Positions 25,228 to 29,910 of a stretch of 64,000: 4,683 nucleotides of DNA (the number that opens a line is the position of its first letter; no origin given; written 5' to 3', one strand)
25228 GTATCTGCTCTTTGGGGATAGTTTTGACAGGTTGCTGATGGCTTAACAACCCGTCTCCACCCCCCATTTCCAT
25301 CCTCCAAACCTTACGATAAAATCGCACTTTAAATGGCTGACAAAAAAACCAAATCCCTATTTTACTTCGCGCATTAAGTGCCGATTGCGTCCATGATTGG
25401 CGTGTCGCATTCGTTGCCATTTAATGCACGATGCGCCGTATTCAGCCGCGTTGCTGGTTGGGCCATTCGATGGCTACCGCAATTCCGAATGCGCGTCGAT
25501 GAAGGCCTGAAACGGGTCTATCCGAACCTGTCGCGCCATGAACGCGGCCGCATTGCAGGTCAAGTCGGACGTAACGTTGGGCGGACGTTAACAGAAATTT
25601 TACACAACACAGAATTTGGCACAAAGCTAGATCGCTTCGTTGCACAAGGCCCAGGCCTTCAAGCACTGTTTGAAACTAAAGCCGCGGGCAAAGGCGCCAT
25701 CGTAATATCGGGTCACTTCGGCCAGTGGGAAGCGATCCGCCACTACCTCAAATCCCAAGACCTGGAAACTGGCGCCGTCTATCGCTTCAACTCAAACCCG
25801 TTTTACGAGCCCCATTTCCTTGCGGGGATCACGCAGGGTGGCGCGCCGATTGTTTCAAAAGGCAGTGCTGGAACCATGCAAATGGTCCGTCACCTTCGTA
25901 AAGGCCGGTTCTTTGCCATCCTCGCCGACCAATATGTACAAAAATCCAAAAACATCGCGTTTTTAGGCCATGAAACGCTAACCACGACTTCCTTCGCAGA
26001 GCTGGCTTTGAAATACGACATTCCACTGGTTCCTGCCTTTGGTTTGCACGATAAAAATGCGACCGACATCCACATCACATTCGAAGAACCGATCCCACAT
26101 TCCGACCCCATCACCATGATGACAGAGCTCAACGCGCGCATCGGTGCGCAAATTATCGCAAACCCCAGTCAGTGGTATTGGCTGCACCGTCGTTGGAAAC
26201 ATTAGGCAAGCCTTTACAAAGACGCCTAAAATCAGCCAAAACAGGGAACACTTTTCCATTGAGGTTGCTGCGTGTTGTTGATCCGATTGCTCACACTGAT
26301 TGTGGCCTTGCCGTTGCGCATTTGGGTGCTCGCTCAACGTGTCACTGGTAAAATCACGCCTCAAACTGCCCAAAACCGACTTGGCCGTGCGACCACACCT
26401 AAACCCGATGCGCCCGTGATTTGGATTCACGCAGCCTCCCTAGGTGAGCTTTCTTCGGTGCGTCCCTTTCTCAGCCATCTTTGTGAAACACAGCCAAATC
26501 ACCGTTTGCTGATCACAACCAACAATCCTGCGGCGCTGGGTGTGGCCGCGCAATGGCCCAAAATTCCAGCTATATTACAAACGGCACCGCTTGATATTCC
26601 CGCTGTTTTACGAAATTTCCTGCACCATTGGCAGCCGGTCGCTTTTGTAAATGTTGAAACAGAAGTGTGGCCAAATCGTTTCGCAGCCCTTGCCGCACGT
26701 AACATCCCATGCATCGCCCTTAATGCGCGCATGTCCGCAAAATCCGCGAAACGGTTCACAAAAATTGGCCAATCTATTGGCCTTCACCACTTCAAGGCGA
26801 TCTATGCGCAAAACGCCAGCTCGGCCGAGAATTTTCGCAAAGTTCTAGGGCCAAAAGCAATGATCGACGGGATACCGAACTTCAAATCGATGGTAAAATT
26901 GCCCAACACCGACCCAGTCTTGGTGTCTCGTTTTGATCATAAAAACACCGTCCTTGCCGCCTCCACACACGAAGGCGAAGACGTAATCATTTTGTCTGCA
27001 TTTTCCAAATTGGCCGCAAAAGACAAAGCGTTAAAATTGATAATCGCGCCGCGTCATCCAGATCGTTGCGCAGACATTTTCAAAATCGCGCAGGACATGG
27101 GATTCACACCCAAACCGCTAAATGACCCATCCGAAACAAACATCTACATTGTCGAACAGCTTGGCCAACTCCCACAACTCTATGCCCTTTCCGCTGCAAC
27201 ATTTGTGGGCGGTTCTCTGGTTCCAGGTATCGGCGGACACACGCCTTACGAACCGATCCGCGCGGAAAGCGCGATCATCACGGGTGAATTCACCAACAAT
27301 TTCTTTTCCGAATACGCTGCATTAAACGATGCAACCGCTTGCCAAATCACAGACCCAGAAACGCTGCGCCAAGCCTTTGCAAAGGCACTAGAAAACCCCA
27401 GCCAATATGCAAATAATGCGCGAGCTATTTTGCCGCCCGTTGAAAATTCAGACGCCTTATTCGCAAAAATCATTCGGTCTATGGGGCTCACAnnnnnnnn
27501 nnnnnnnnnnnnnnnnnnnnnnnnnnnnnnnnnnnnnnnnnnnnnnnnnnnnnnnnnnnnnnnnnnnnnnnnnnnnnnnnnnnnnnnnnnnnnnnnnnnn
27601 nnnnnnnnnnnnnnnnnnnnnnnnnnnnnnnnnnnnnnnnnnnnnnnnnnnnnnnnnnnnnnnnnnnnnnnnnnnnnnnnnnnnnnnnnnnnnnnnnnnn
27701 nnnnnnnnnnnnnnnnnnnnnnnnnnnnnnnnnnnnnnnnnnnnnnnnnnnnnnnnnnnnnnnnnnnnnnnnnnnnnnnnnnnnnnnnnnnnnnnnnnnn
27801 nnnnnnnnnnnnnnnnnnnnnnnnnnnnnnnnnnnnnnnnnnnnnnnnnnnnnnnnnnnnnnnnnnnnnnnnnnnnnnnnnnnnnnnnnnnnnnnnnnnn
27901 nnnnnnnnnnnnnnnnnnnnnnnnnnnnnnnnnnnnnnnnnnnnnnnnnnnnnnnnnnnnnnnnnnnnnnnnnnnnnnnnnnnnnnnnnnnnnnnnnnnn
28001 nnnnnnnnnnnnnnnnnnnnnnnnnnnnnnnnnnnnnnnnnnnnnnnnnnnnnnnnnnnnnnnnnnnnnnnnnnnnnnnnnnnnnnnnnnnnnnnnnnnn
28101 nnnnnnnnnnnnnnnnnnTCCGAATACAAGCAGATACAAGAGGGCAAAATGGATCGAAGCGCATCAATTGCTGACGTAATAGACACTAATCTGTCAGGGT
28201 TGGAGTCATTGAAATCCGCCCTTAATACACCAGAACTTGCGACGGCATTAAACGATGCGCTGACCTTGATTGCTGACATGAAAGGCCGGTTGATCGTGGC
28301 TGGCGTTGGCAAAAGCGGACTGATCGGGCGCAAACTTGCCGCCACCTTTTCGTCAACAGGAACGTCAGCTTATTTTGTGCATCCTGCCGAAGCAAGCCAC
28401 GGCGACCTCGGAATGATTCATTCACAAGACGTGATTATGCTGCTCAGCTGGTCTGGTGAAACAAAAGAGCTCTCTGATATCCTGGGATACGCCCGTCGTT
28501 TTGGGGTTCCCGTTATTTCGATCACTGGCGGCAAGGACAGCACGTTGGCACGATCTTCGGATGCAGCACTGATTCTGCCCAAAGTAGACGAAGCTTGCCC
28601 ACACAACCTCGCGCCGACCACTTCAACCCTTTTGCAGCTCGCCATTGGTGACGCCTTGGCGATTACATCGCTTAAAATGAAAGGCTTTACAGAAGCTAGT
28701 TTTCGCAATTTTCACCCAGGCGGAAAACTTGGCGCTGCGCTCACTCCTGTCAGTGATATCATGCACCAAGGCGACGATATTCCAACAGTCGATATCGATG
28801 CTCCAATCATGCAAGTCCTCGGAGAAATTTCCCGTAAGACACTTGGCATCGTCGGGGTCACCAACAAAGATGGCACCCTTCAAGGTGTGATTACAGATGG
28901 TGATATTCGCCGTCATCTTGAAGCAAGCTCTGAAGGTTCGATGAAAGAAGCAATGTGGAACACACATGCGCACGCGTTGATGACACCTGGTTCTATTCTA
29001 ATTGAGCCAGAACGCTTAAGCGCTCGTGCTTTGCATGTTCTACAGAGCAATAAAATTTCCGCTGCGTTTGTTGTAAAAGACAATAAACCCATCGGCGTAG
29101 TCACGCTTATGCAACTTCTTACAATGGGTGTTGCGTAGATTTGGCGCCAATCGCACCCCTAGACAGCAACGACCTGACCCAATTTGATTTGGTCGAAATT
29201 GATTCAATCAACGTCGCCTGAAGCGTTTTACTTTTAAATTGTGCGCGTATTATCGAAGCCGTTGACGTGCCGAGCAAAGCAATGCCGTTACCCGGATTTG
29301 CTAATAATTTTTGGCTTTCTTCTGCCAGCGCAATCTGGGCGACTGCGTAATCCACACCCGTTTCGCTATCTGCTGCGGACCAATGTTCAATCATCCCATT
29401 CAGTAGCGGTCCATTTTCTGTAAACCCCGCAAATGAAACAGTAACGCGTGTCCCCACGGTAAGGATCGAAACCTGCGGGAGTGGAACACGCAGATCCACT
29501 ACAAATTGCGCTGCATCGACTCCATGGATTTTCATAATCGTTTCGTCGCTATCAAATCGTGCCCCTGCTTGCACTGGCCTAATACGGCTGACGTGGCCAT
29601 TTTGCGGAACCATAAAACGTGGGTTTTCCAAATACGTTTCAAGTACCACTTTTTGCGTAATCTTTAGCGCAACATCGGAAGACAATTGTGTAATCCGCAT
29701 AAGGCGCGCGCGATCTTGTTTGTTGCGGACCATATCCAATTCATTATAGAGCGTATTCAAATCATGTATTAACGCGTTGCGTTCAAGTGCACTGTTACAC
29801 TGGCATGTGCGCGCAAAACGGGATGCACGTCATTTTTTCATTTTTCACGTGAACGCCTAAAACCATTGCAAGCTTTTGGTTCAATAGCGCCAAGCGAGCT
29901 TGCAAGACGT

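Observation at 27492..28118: Compact bacterial protein with eukaryote-type GT29 sialyltransferase motifs, wedged between waaA and kpsF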

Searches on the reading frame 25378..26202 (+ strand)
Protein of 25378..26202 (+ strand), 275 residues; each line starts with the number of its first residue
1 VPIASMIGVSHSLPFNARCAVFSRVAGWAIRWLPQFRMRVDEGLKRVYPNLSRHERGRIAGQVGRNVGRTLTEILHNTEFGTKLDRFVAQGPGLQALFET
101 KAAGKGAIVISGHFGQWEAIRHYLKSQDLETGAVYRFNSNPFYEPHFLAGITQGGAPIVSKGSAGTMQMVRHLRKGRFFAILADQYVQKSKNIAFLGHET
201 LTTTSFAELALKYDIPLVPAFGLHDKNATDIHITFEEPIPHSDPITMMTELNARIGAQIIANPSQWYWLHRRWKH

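Call 3: search_protein_families(library=pfam, proteins=[window:25378-26202:+], max_evalue=1)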
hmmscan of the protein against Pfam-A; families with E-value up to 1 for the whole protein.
window:25378-26202:+ (275 aa): 1 family
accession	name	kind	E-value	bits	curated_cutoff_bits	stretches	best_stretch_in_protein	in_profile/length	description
PF03279.18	Lip_A_acyltrans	-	9.9e-38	130.4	22.3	1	12-274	28-294/295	Bacterial lipid A biosynthesis acyltransferase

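Call 4: search_protein_families(library=ncbifam, proteins=[window:25378-26202:+], max_evalue=1)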
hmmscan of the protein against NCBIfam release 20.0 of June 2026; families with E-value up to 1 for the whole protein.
window:25378-26202:+ (275 aa): 17 families
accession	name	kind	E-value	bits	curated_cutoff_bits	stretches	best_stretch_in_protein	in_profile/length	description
NF006270.0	PRK08419.1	equivalog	4.2e-23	82.1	248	1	13-275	20-290/298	lipid A biosynthesis lauroyl acyltransferase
NF005120.0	PRK06553.1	equivalog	9.8e-23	80.9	273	1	5-274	29-307/308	lipid A biosynthesis lauroyl acyltransferase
NF005150.0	PRK06628.1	equivalog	1.6e-21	77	350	1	61-274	72-289/290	lipid A biosynthesis lauroyl acyltransferase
TIGR02207.1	lipid_A_htrB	subfamily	5.4e-21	75.2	297.8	1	9-274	24-292/303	LpxL/LpxP family Kdo(2)-lipid IV(A) lauroyl/palmitoleoyl acyltransferase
NF005340.0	PRK06860.1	subfamily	7.6e-16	58.2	398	1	13-274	34-298/309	lipid A biosynthesis lauroyl acyltransferase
NF006438.0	PRK08734.1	equivalog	2e-15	56.6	363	1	27-273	33-285/305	lauroyl acyltransferase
NF006437.0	PRK08733.1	equivalog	2.8e-15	56.3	540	1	9-274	30-295/306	LpxL/LpxP family Kdo(2)-lipid IV(A) lauroyl/palmitoleoyl acyltransferase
NF005919.0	PRK07920.1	equivalog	5.4e-14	51.9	209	1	10-274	22-294/311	phosphatidylinositol mannoside acyltransferase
NF006487.0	PRK08905.1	equivalog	1.9e-13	50.1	281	1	24-275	23-275/290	lysophospholipid acyltransferase family protein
NF005399.0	PRK06946.1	subfamily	2.2e-13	50.1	343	1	12-275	19-285/294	lipid A biosynthesis lauroyl acyltransferase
NF004190.0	PRK05645.1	equivalog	2.6e-13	49.7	377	1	12-274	18-285/295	lysophospholipid acyltransferase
NF004569.0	PRK05906.1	equivalog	1e-11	44.4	439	1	94-274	129-313/454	lipid A biosynthesis lauroyl acyltransferase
NF006432.0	PRK08706.1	equivalog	8e-11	41.7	384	1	11-274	12-279/289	lipid A biosynthesis lauroyl acyltransferase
TIGR02208.1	lipid_A_msbB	equivalog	2e-10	40.5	336.05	1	12-271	29-292/305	lauroyl-Kdo(2)-lipid IV(A) myristoyltransferase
NF004191.0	PRK05646.1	equivalog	1.7e-09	37.3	491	1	13-274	31-296/310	lipid A biosynthesis lauroyl acyltransferase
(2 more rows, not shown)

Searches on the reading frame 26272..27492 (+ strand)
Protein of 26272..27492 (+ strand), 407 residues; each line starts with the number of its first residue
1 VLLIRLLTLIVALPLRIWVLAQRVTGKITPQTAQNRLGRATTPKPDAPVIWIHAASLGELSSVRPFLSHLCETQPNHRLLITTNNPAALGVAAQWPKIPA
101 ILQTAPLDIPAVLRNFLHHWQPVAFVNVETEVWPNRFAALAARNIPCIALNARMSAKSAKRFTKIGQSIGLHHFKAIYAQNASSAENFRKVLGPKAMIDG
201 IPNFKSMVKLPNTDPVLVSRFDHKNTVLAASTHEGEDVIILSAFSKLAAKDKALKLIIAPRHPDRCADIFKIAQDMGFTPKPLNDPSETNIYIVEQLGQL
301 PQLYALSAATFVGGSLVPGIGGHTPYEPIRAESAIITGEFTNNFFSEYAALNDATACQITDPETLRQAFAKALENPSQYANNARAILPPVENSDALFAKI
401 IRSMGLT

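Call 3: search_protein_families(library=pfam, proteins=[window:26272-27492:+], max_evalue=1)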
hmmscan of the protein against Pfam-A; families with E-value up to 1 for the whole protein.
window:26272-27492:+ (407 aa): 1 family
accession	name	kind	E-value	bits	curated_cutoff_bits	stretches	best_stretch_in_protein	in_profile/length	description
PF04413.22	Glycos_transf_N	-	4.3e-42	144.1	23.9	1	33-205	3-176/179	3-Deoxy-D-manno-octulosonic-acid transferase (kdotransferase)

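Call 4: search_protein_families(library=ncbifam, proteins=[window:26272-27492:+], max_evalue=1)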
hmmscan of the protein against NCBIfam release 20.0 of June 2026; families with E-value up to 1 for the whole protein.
window:26272-27492:+ (407 aa): 5 families
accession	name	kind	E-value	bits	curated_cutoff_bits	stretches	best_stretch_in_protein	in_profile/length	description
NF004388.0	PRK05749.1-4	equivalog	4.8e-68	229.6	438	1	9-400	11-413/425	lipid IV(A) 3-deoxy-D-manno-octulosonic acid transferase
NF004389.0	PRK05749.1-5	equivalog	2.3e-57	194.7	363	1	6-370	7-373/402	lipid IV(A) 3-deoxy-D-manno-octulosonic acid transferase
NF004387.0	PRK05749.1-3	equivalog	3.1e-57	194.3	617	1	10-381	18-396/440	lipid IV(A) 3-deoxy-D-manno-octulosonic acid transferase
NF004386.0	PRK05749.1-2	equivalog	1.2e-55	189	524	1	11-381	12-400/433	lipid IV(A) 3-deoxy-D-manno-octulosonic acid transferase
NF004385.0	PRK05749.1-1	equivalog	6.3e-42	143.7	590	1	15-375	19-387/425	lipid IV(A) 3-deoxy-D-manno-octulosonic acid transferase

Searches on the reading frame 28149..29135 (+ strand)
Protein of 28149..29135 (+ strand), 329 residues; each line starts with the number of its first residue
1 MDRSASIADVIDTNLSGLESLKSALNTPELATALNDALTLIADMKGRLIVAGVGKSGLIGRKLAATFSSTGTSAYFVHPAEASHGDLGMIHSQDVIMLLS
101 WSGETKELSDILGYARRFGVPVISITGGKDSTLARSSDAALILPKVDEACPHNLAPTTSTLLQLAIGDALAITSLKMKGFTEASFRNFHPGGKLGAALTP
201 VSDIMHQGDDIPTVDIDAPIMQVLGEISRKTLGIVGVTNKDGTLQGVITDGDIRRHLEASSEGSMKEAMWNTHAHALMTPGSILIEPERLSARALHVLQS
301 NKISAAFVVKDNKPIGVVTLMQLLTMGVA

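Call 3: search_protein_families(library=pfam, proteins=[window:28149-29135:+], max_evalue=1)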
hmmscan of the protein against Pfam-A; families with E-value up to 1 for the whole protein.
window:28149-29135:+ (329 aa): 3 families
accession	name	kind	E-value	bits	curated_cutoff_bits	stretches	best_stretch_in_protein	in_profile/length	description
PF01380.27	SIS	-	5.4e-29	101.1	25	1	43-172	4-130/131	SIS domain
PF00571.33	CBS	-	7.2e-15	55.5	24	2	201-257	1-55/57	CBS domain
PF13580.11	SIS_2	-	6.6e-05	23.4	27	1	90-127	101-138/138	SIS domain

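Call 4: search_protein_families(library=ncbifam, proteins=[window:28149-29135:+], max_evalue=1)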
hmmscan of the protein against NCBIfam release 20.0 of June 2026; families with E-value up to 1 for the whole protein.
window:28149-29135:+ (329 aa): 33 families (the best 25 are shown)
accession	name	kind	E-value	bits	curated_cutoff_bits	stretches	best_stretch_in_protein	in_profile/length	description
TIGR00393.1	kpsF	subfamily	3.3e-84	282.6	203.7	1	46-318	1-267/268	KpsF/GutQ family sugar-phosphate isomerase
NF008141.0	PRK10892.1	equivalog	2.9e-83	279.8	505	1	9-328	18-327/328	arabinose-5-phosphate isomerase KdsD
NF008581.0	PRK11543.1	equivalog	4.8e-78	262.4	481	1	32-328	29-320/321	arabinose-5-phosphate isomerase GutQ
TIGR03127.2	RuMP_HxlB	equivalog_domain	1.3e-12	47.9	160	1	44-186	29-171/178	6-phospho-3-hexuloisomerase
NF041755.1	RuMP_HxlAB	equivalog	4.5e-11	42.3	500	1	35-187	236-385/391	bifunctional 3-hexulose-6-phosphate synthase/6-phospho-3-hexuloisomerase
NF008590.0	PRK11557.1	equivalog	1.2e-10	41.3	355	1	32-173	120-258/282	MurR/RpiR family transcriptional regulator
NF008458.0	PRK11337.1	equivalog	9.5e-10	37.9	378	1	8-172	109-266/293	MurR/RpiR family transcriptional regulator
NF010701.0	PRK14101.1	equivalog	3.3e-09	35.5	920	1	7-173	435-593/638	bifunctional transcriptional regulator/glucokinase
NF040776.2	AlsR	equivalog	4e-09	35.8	400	1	53-174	137-256/279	transcriptional repressor AlsR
NF008451.0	PRK11302.1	subfamily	1.2e-07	31.5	296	1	90-173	173-253/286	transcriptional regulator HexR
NF041552.1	TF_PrdR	equivalog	7.7e-07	27.8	795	1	200-323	7-121/577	sigma-54 dependent transcriptional regulator PrdR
NF009222.0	PRK12570.1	subfamily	2.6e-05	23.3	255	1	91-141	137-187/307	N-acetylmuramic acid 6-phosphate etherase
NF001484.0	PRK00331.1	subfamily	2.9e-05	22.6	381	1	47-178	288-416/601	isomerizing glutamine--fructose-6-phosphate transaminase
NF012026.0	PRK15482.1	equivalog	0.00025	20.6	408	1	48-139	137-229/285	HTH-type transcriptional regulator MurR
TIGR00274.1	TIGR00274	equivalog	0.00026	20.1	302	1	90-141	124-175/291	N-acetylmuramic acid 6-phosphate etherase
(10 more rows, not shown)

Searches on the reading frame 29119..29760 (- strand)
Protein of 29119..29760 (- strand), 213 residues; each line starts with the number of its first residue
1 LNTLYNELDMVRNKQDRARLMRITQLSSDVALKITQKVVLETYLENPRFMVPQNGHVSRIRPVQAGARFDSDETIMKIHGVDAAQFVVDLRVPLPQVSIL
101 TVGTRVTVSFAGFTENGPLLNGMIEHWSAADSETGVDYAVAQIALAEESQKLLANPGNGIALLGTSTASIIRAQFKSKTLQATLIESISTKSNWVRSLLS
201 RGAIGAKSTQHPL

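Call 68: search_protein_families(library=pfam, proteins=[window:29119-29760:-], max_evalue=1)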
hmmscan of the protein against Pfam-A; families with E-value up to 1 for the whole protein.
window:29119-29760:- (213 aa): 1 family
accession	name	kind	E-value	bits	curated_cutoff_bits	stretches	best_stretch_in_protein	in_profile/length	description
PF06968.18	BATS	-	0.051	14.2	22.2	1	58-111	3-49/88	Biotin and Thiamin Synthesis associated domain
